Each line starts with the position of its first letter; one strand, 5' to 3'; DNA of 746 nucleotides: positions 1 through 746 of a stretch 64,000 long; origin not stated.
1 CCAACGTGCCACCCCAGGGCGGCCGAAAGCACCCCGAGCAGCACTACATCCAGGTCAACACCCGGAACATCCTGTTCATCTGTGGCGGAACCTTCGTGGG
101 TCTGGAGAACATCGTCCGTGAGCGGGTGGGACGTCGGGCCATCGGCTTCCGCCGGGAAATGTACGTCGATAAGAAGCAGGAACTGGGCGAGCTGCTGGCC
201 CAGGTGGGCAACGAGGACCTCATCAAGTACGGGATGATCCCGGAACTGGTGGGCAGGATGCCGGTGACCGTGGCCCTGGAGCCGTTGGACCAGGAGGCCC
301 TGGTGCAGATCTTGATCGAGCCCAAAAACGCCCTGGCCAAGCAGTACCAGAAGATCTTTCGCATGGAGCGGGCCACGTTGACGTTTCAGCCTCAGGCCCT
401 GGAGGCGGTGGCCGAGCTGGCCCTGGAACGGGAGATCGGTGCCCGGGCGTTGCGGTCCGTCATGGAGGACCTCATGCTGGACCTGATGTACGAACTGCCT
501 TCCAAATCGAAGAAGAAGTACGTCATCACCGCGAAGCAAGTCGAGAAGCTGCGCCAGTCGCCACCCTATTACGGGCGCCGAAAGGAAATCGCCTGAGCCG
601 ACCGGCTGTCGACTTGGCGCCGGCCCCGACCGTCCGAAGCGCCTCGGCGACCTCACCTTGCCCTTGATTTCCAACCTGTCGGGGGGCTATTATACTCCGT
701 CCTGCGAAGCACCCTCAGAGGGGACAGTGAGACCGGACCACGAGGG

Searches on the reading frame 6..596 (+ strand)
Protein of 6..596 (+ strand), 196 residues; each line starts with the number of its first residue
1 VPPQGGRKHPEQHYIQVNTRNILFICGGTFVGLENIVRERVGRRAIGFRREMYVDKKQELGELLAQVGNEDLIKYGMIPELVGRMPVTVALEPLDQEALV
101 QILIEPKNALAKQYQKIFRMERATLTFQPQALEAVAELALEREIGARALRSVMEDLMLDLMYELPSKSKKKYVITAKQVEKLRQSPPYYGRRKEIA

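Call 56: search_protein_families(library=pfam, proteins=[window:6-596:+], max_evalue=0.00001)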
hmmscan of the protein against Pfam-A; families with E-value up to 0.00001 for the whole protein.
window:6-596:+ (196 aa): 2 families
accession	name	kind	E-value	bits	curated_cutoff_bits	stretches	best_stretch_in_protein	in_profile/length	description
PF10431.15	ClpB_D2-small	-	1.1e-09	38.6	21.9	1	94-169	1-72/81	C-terminal, D2-small domain, of ClpB protein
PF07724.20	AAA_2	-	4.7e-07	30.4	27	1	11-87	107-165/166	AAA domain (Cdc48 subfamily)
